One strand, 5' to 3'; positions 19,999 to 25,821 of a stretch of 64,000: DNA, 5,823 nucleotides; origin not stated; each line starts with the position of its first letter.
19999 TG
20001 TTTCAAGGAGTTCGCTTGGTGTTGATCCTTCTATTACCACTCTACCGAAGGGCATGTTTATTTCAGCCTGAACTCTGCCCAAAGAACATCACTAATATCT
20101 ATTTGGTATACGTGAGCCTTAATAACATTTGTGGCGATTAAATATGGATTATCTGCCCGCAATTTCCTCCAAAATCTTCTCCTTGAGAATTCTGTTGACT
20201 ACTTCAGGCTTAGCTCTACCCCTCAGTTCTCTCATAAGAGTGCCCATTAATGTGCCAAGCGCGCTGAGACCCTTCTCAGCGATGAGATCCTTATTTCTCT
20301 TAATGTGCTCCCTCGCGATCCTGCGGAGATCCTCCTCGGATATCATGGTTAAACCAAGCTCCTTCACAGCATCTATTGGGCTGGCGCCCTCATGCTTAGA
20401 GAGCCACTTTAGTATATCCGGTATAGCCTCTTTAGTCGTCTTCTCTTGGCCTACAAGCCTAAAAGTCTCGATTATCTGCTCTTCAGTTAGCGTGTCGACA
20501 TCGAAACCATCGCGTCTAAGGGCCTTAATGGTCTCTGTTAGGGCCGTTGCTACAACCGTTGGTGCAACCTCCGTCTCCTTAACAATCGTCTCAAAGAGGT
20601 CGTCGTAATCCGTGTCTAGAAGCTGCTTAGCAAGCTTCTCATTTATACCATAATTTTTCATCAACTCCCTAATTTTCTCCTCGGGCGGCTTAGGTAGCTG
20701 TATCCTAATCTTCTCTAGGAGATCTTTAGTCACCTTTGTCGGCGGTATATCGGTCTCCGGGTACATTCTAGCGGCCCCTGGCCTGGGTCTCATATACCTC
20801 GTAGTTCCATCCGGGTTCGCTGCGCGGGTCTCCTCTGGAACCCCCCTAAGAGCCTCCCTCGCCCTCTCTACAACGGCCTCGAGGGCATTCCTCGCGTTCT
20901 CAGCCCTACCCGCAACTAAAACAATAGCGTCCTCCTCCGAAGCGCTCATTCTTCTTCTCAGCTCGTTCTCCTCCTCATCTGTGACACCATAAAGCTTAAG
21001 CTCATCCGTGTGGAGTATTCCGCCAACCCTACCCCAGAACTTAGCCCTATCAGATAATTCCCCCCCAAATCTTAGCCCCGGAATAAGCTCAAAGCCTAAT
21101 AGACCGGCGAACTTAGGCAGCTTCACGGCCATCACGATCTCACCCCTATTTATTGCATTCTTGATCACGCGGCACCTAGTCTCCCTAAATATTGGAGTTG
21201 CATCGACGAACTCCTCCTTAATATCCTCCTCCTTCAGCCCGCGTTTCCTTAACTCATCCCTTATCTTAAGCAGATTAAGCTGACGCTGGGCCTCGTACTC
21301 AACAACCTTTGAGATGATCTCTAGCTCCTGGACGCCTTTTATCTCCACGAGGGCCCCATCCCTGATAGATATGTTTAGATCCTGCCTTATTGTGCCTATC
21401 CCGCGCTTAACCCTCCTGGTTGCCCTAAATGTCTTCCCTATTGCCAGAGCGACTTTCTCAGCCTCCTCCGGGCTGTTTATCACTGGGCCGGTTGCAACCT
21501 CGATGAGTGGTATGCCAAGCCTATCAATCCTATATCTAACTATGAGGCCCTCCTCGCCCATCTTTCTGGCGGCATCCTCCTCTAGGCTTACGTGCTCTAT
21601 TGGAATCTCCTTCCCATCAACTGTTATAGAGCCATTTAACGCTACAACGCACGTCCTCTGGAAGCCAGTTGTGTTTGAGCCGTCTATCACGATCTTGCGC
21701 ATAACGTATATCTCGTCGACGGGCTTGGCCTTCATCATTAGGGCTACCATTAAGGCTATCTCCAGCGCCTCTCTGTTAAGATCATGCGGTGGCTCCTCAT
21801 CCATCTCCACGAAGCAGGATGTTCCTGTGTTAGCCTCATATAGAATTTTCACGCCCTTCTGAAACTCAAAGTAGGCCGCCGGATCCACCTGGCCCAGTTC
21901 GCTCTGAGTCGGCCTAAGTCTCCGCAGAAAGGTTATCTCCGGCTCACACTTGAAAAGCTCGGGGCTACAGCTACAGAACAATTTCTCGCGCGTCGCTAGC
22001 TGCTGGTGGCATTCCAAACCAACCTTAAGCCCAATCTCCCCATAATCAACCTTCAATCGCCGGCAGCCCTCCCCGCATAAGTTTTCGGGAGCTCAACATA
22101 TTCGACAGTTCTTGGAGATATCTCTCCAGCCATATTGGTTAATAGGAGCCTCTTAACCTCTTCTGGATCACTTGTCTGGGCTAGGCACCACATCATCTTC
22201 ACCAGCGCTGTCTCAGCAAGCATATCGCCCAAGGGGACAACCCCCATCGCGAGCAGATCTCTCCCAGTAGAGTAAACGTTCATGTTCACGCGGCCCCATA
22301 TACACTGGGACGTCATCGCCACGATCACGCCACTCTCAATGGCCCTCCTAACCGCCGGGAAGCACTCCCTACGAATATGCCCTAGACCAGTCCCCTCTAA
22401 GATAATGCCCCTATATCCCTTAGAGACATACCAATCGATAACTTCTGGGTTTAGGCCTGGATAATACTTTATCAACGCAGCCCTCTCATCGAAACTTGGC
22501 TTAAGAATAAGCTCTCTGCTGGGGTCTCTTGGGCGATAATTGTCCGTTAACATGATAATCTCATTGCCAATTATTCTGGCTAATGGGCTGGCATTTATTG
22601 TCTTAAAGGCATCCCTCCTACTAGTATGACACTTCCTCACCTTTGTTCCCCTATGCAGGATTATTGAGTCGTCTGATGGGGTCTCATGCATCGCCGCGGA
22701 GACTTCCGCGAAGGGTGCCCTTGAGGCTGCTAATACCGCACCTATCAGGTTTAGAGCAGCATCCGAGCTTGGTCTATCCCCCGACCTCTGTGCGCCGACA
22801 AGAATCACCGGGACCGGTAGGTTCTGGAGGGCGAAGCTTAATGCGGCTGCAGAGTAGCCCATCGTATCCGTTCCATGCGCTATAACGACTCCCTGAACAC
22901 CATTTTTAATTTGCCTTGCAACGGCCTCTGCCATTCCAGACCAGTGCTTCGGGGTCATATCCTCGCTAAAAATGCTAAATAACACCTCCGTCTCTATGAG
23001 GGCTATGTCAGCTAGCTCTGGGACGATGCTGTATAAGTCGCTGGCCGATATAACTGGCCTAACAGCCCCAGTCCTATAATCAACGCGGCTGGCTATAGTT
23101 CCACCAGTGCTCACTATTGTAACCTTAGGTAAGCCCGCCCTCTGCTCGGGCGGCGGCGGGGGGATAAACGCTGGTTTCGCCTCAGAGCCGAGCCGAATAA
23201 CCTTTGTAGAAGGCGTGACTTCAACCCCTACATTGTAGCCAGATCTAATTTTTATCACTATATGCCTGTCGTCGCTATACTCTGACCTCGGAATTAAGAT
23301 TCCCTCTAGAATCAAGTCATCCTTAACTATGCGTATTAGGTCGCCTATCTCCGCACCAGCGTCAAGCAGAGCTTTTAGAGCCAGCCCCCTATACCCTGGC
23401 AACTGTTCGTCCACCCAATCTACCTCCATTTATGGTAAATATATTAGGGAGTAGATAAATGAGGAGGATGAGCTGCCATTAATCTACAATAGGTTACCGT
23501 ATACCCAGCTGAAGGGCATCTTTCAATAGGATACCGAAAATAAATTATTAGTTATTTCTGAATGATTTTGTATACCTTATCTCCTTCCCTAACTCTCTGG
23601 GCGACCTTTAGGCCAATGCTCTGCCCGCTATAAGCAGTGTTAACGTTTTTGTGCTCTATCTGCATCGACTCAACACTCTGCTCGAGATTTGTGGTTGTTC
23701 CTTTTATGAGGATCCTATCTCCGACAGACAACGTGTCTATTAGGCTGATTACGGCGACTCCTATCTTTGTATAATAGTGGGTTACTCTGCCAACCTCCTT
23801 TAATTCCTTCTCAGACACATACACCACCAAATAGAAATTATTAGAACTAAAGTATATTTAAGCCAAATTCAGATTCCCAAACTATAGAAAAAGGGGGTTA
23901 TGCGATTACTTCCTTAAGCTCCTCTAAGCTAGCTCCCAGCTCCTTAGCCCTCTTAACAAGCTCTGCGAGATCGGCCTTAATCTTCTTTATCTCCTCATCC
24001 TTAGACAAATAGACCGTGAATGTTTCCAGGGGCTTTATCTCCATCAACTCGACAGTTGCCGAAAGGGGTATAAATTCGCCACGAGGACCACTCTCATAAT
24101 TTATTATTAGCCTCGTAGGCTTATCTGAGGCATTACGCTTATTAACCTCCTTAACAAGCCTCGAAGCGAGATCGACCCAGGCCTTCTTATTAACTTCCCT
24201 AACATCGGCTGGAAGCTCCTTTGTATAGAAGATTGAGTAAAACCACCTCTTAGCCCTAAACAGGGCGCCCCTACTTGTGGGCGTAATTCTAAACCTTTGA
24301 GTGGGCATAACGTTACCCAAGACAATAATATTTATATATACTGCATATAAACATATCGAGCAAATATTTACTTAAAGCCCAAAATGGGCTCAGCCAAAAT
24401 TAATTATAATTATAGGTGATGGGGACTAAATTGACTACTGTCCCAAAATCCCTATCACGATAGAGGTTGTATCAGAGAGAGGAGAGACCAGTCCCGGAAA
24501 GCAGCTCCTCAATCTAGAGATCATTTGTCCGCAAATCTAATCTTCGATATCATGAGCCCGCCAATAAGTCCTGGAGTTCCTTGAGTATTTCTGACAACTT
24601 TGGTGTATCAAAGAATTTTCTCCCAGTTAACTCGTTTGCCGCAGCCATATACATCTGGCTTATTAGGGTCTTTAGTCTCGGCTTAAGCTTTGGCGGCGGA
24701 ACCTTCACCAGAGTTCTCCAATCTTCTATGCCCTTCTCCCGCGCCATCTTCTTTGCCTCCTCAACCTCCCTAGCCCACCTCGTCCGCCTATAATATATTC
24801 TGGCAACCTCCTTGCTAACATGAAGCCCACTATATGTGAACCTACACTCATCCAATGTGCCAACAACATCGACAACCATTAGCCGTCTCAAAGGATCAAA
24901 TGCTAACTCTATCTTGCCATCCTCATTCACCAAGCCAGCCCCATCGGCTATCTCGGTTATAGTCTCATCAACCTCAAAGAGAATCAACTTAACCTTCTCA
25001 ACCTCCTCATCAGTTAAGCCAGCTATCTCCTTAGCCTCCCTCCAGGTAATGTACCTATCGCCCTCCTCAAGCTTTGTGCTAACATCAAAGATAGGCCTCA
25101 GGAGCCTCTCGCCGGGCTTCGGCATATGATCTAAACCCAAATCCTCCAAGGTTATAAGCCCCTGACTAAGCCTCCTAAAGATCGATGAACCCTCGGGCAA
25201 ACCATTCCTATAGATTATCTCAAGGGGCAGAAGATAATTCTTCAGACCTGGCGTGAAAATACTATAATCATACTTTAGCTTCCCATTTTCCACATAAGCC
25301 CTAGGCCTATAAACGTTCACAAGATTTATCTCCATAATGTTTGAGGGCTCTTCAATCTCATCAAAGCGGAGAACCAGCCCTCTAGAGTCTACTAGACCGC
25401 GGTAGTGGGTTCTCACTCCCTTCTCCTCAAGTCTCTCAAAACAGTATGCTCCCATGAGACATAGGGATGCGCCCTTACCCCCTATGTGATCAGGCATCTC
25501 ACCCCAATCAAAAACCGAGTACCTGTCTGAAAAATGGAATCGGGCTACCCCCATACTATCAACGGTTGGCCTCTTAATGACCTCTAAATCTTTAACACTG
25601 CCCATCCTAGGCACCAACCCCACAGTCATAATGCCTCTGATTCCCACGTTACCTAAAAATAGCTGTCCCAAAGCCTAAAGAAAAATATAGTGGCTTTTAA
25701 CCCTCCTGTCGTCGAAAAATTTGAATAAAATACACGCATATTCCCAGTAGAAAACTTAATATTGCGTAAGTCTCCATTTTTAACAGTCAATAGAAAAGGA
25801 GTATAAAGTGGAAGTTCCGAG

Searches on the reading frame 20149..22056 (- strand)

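Call 31: search_protein_families(library=pfam, proteins=[window:20149-22056:-], max_evalue=0.0001)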
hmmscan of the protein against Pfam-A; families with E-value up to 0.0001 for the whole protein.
window:20149-22056:- (635 aa): 3 families
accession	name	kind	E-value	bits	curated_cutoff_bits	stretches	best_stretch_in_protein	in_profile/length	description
PF02934.20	GatB_N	-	1.7e-59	201.7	23.4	1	11-447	2-276/277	GatB/GatE catalytic domain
PF02637.23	GatB_Yqey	-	2.4e-25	89.6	27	1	486-628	1-148/148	GatB domain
PF02938.19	GAD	-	1.6e-17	63.9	23.4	1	298-392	1-95/95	GAD domain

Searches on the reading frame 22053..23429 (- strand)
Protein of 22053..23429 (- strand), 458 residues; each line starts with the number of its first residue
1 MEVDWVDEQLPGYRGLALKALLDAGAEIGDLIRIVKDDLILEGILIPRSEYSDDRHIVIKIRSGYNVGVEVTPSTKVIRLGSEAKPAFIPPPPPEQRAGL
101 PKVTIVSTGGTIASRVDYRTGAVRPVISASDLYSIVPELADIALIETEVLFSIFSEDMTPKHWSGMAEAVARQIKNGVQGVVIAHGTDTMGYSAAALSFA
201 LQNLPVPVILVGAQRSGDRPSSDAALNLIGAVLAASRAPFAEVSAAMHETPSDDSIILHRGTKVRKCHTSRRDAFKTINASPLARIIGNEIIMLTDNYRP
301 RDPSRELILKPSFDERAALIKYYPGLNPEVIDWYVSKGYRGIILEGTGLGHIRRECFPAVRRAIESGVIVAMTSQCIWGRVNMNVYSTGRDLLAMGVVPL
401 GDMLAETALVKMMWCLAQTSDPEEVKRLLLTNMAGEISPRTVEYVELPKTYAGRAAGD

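Call 31: search_protein_families(library=pfam, proteins=[window:22053-23429:-], max_evalue=0.0001)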
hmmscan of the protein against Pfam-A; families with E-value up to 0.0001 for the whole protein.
window:22053-23429:- (458 aa): 3 families
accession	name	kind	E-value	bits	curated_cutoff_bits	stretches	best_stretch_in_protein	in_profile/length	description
PF00710.25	Asparaginase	-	1.8e-61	207.5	22.5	1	102-295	1-189/193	Asparaginase, N-terminal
PF17763.6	Asparaginase_C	-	3.6e-36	124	34.6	1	318-428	3-113/114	Glutaminase/Asparaginase C-terminal domain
PF18195.6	GatD_N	-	3.8e-18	65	25.7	1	26-77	1-51/54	GatD N-terminal domain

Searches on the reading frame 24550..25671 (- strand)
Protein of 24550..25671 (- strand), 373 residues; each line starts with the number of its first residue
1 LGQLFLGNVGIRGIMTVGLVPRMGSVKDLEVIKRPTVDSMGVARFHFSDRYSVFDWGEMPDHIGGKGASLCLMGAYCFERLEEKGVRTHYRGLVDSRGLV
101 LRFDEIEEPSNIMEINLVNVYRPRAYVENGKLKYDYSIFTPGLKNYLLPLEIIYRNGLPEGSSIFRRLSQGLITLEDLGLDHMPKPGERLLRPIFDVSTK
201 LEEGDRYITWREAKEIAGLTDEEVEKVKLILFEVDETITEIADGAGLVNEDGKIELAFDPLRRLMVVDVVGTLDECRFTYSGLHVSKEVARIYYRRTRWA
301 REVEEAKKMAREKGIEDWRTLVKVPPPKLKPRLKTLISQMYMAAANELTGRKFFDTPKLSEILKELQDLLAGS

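Call 32: search_protein_families(library=pfam, proteins=[window:24550-25671:-], max_evalue=0.0001)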
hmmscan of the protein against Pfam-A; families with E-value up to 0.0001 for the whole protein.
window:24550-25671:- (373 aa): 1 family
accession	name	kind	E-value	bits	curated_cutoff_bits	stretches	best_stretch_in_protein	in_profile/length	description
PF01259.24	SAICAR_synt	-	2.7e-21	76.8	20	1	42-291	18-216/233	SAICAR synthetase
